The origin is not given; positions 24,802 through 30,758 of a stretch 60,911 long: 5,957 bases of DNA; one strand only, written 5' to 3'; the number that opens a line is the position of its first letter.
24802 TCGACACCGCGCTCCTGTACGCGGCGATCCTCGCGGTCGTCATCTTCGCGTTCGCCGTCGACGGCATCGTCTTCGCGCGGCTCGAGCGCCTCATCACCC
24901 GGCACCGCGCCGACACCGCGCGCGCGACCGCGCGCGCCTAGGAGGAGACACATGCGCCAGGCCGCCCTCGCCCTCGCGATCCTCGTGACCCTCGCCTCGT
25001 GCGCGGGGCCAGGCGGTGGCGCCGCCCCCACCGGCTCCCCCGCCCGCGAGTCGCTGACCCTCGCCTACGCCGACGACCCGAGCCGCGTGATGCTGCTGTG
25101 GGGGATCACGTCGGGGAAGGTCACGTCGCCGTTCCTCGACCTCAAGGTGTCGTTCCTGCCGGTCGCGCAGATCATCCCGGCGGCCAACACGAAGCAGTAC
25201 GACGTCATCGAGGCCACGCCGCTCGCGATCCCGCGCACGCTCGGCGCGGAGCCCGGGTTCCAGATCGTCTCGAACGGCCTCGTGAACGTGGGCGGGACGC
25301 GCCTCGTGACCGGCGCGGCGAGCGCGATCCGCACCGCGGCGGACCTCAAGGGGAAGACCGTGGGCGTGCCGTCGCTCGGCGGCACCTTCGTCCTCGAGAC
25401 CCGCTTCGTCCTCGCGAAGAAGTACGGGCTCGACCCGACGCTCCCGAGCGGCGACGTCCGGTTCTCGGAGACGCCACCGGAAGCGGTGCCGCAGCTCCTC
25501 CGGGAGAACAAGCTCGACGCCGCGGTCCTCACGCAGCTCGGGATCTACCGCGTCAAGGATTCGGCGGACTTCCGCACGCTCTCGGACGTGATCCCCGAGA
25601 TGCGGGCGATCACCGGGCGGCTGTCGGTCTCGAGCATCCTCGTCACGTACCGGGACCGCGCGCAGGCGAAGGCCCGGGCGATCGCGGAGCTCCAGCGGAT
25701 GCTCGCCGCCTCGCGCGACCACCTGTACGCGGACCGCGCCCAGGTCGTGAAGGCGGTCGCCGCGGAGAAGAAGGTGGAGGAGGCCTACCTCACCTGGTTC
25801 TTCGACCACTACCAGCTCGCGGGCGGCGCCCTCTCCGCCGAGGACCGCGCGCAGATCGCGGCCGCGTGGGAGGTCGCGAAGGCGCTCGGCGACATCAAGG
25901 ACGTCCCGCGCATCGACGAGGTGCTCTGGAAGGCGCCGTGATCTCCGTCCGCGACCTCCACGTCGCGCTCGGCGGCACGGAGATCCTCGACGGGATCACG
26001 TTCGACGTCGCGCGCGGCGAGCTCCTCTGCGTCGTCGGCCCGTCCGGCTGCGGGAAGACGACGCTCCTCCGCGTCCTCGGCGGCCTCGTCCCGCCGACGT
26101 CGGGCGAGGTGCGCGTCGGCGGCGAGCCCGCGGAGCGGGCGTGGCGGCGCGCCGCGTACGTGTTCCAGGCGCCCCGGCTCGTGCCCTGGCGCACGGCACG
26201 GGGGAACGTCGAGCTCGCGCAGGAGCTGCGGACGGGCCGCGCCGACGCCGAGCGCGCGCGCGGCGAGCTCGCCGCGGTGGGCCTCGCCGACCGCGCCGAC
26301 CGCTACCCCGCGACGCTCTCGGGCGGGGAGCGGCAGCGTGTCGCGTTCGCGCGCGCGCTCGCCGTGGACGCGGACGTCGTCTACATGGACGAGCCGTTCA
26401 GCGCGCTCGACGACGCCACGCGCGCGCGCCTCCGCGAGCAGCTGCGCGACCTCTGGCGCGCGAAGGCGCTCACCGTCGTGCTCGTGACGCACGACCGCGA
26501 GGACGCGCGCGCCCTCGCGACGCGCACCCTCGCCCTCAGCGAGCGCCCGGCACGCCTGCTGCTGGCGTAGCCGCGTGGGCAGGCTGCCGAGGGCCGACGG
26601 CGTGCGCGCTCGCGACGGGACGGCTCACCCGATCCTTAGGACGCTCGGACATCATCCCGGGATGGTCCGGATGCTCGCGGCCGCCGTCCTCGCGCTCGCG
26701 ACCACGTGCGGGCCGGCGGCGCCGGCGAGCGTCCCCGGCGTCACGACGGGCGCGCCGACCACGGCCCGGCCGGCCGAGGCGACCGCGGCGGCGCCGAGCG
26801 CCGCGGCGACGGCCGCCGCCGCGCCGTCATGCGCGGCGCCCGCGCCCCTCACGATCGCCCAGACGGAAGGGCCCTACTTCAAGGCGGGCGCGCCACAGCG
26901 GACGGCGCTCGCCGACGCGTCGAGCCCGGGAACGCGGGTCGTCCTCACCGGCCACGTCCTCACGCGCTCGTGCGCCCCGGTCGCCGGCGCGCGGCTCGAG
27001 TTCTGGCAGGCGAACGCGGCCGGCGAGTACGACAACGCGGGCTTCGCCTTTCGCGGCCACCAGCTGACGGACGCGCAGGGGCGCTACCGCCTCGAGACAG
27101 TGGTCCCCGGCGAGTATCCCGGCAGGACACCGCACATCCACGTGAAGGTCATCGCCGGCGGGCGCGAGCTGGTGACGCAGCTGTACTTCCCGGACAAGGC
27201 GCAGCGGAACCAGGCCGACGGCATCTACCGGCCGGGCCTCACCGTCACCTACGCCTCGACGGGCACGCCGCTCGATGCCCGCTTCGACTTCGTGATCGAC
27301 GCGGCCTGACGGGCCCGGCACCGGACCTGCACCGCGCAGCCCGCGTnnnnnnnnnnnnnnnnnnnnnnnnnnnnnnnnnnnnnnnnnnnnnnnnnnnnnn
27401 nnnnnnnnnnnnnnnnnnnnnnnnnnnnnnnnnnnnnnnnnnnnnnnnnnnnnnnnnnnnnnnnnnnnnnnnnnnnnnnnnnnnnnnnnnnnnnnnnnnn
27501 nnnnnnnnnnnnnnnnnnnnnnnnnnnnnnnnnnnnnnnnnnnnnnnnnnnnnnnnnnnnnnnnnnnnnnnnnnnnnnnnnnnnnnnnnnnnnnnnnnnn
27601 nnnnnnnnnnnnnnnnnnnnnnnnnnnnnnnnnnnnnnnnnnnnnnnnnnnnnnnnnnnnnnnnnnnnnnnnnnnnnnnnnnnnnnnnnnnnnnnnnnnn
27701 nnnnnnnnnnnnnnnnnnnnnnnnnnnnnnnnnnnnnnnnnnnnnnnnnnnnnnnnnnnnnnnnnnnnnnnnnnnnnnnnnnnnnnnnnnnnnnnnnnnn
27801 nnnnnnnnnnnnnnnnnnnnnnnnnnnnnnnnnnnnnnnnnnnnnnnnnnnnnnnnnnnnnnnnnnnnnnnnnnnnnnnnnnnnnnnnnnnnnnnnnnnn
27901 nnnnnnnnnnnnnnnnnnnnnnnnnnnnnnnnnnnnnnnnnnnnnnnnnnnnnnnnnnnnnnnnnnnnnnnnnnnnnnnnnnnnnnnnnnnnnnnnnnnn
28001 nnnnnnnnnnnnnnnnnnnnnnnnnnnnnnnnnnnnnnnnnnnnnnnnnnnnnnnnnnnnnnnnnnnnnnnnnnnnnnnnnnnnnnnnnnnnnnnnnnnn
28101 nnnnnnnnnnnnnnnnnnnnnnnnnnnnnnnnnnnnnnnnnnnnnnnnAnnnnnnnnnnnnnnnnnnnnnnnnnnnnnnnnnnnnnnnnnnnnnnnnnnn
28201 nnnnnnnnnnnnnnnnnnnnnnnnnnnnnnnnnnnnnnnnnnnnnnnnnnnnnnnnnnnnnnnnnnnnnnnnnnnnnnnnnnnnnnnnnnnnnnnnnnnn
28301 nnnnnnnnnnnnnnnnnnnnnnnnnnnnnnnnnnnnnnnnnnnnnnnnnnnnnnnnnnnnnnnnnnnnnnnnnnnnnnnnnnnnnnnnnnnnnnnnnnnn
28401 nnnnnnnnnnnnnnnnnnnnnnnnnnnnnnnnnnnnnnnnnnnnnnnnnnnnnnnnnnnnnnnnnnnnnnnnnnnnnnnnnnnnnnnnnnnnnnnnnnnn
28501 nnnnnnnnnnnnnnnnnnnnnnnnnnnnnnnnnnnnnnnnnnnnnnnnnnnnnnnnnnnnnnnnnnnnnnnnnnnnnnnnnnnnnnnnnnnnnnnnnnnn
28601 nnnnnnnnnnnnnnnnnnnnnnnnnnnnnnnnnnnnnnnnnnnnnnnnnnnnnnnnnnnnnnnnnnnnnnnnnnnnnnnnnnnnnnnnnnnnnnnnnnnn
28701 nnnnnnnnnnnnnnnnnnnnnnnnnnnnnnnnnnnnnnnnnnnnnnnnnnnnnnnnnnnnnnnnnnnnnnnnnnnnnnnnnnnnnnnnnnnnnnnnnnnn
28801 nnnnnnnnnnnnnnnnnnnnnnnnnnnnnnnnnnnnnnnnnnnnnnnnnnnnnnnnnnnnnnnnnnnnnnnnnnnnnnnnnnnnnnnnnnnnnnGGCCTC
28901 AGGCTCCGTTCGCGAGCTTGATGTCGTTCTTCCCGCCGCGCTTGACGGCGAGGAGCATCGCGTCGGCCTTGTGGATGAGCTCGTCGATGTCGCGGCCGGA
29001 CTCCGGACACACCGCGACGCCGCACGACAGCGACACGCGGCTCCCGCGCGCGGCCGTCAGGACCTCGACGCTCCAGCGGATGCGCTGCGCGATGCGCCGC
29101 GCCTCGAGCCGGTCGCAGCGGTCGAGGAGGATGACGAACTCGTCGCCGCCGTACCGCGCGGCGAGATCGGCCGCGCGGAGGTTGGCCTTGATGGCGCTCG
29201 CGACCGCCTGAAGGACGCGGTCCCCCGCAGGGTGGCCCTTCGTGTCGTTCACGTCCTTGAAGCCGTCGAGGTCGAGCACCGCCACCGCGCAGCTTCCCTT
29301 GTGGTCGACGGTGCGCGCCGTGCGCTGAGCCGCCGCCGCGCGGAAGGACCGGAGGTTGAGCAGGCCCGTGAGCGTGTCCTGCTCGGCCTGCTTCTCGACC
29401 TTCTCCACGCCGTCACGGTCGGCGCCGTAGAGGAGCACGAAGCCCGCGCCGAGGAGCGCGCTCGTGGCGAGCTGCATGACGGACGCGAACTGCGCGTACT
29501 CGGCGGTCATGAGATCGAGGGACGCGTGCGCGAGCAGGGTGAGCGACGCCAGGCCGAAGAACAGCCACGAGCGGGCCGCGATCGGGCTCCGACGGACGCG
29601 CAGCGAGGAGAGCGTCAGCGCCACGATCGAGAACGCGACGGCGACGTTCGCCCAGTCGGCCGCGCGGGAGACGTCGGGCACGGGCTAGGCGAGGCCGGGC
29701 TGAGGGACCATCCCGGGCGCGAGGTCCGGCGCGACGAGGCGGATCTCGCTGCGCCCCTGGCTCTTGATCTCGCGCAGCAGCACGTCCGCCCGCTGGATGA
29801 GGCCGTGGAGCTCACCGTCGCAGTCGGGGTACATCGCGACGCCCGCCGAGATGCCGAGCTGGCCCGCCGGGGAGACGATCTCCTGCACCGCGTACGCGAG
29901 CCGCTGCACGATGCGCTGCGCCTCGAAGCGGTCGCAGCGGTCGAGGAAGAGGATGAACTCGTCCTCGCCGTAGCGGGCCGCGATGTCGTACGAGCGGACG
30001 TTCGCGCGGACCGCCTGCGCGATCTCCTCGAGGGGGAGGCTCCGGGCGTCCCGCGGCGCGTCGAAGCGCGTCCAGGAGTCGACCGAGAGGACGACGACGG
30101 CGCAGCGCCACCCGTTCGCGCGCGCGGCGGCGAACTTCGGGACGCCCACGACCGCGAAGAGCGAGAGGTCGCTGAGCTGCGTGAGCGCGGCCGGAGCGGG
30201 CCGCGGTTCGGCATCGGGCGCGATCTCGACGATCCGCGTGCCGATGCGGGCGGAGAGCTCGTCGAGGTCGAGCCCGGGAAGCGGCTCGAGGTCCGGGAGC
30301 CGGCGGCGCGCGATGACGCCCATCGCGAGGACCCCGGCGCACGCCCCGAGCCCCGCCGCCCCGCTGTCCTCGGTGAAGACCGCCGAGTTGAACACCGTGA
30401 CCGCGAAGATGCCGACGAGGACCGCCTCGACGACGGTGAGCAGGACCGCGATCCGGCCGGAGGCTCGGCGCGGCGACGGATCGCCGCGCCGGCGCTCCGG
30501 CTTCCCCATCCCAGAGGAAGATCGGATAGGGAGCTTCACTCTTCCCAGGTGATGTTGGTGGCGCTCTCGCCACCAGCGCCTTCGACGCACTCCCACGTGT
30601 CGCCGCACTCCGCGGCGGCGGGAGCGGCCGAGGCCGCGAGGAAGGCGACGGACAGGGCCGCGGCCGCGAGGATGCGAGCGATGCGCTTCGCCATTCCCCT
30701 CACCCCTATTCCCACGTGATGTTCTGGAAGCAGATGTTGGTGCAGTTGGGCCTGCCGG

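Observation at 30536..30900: Two tandem small ORFs with signal peptides, a Cys pair each and acidic Trp-containing C-termini: candidate secreted signal or precursor peptides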

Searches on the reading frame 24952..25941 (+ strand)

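Call 51: search_protein_families(library=pfam, proteins=[window:24952-25941:+], max_evalue=0.001)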
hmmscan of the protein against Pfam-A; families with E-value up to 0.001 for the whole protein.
window:24952-25941:+ (329 aa): 3 families
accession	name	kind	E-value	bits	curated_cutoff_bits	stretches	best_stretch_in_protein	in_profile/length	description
PF12974.12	Phosphonate-bd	-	0.0001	22.2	27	1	78-203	46-172/242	ABC transporter, phosphonate, periplasmic substrate-binding protein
PF13379.11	NMT1_2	-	0.00012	22.4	24.7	1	122-193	111-178/252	NMT1-like family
PF02621.19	VitK2_biosynth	-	0.00029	20.8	26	1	38-289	4-233/252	Menaquinone biosynthesis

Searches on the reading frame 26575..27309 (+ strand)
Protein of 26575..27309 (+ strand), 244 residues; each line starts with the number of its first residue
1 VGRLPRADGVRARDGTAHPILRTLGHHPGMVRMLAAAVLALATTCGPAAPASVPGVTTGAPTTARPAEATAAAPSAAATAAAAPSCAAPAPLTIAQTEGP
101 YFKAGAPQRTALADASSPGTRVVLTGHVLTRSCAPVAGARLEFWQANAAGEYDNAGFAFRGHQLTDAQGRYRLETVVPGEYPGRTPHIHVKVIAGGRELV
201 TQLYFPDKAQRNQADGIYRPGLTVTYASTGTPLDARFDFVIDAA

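Call 51: search_protein_families(library=pfam, proteins=[window:26575-27309:+], max_evalue=0.001)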
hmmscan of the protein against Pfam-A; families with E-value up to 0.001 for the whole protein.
window:26575-27309:+ (244 aa): 1 family
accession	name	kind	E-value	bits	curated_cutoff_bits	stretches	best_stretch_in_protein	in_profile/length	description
PF00775.27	Dioxygenase_C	-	1.4e-20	74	27.3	1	98-209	2-143/182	Dioxygenase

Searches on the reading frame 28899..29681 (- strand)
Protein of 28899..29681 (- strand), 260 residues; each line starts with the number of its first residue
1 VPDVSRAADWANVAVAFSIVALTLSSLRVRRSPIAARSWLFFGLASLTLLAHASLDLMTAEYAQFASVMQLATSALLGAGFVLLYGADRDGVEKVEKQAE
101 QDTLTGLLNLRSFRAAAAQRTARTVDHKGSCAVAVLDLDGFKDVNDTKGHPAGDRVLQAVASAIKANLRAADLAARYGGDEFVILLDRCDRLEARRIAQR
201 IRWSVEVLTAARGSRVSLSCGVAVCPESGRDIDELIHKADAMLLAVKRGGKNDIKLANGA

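Call 3: search_protein_families(library=pfam, proteins=[window:28899-29681:-], max_evalue=0.01)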
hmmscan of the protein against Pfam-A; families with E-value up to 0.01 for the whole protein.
window:28899-29681:- (260 aa): 2 families
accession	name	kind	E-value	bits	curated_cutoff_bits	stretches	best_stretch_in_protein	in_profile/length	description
PF00990.26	GGDEF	-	1.1e-39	136.2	23.8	1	100-252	2-160/161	Diguanylate cyclase, GGDEF domain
PF17853.6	GGDEF_2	-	0.00047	20.8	24.5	1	125-207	17-86/116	GGDEF-like domain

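Call 4: search_protein_families(library=ncbifam, proteins=[window:28899-29681:-], max_evalue=0.01)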
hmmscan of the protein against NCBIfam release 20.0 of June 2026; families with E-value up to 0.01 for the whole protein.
window:28899-29681:- (260 aa): 22 families
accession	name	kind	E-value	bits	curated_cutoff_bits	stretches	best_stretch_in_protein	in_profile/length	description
TIGR00254.1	GGDEF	domain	1e-41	142.5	37.4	1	96-256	2-166/168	diguanylate cyclase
NF038266.1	diguan_SiaD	equivalog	4e-39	134.5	290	1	92-253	87-251/252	biofilm regulation diguanylate cyclase SiaD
NF007135.0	PRK09581.1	equivalog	7.4e-37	127.2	474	1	90-255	283-453/457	PleD family two-component system response regulator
NF007423.1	PRK09966.1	equivalog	1.2e-36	126.4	325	1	94-243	234-386/390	diguanylate cyclase DgcN/YfiN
NF041606.1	dguan_cyc_DgcA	equivalog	1.8e-32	112.6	370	1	101-257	180-339/340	diguanylate cyclase DgcA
NF007380.0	PRK09894.1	equivalog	1.4e-31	110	256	1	97-255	127-285/296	diguanylate cyclase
NF051473.1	DigCycDgcsShew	equivalog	1.1e-29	103.7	400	1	93-256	129-290/291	diguanylate cyclase DgcS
NF040885.1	diguan_DgcJ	equivalog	1.9e-29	102.8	500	1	93-250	335-489/493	diguanylate cyclase DgcJ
NF047654.1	DiguCycDgcRLepto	equivalog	1.3e-28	99.7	500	1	94-254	128-293/295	diguanylate cyclase DgcR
NF007298.0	PRK09776.1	equivalog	3.1e-28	98.2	1135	1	92-255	677-843/1111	diguanylate cyclase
NF011955.1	PRK15426.1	equivalog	1.5e-27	96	408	1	95-256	394-560/564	cellulose biosynthesis regulator diguanylate cyclase DgcQ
NF007474.0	PRK10060.1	equivalog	4.2e-27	94.7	782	1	88-253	226-391/663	cyclic di-GMP phosphodiesterase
NF045675.1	PhdiestaseDibA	equivalog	4.8e-25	88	980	1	94-252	198-359/623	phosphodiesterase DibA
NF047872.1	GGDEF_GdpS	equivalog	4.5e-21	75.4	400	1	91-254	179-347/355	GGDEF domain-containing protein GdpS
NF007599.0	PRK10245.1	equivalog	2e-19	69.3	402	1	96-257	207-370/371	diguanylate cyclase AdrA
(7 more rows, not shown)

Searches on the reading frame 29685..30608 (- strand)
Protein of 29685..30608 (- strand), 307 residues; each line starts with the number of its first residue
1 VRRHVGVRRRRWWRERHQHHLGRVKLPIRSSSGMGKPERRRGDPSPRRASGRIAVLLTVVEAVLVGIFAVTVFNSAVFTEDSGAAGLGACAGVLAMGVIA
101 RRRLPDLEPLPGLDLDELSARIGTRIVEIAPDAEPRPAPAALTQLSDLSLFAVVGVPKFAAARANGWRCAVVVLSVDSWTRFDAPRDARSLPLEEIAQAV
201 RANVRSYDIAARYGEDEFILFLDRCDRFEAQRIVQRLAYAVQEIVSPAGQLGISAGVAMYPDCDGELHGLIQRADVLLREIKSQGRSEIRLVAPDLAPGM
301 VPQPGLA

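Call 3: search_protein_families(library=pfam, proteins=[window:29685-30608:-], max_evalue=0.01)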
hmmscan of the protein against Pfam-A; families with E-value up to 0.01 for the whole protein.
window:29685-30608:- (307 aa): 1 family
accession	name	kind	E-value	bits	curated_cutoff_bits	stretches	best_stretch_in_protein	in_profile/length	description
PF00990.26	GGDEF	-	3e-15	56.8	23.8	1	193-287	59-160/161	Diguanylate cyclase, GGDEF domain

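Call 4: search_protein_families(library=ncbifam, proteins=[window:29685-30608:-], max_evalue=0.01)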
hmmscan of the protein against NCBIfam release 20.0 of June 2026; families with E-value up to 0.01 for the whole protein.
window:29685-30608:- (307 aa): 14 families
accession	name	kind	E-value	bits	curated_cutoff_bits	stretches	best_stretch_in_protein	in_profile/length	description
NF038266.1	diguan_SiaD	equivalog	1e-16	61.1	290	1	191-287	150-250/252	biofilm regulation diguanylate cyclase SiaD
NF041606.1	dguan_cyc_DgcA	equivalog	2.2e-15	56.4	370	1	167-291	208-338/340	diguanylate cyclase DgcA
TIGR00254.1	GGDEF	domain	4.6e-15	55.7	37.4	1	193-291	63-166/168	diguanylate cyclase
NF007135.0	PRK09581.1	equivalog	7.8e-12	44.7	474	1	193-289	350-452/457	PleD family two-component system response regulator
NF007380.0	PRK09894.1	equivalog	2.5e-10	40.2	256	1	193-291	185-286/296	diguanylate cyclase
NF007298.0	PRK09776.1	equivalog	3.4e-10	38.5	1135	1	188-291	737-844/1111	diguanylate cyclase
NF007423.1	PRK09966.1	equivalog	2.2e-08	33.4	325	1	193-276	297-384/390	diguanylate cyclase DgcN/YfiN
NF045675.1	PhdiestaseDibA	equivalog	8.5e-07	27.7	980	1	142-296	208-368/623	phosphodiesterase DibA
NF040885.1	diguan_DgcJ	equivalog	1.2e-06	27.6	500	1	195-286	401-490/493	diguanylate cyclase DgcJ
NF007474.0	PRK10060.1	equivalog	3e-06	25.7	782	1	193-296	293-399/663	cyclic di-GMP phosphodiesterase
NF051473.1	DigCycDgcsShew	equivalog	4.2e-06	26.4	400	1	169-289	167-288/291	diguanylate cyclase DgcS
NF047654.1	DiguCycDgcRLepto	equivalog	1.5e-05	24.1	500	1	193-289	191-293/295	diguanylate cyclase DgcR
NF011955.1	PRK15426.1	equivalog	0.007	14.6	408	1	193-257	456-523/564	cellulose biosynthesis regulator diguanylate cyclase DgcQ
NF007599.0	PRK10245.1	equivalog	0.0095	14.4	402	0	196-289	271-367/371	diguanylate cyclase AdrA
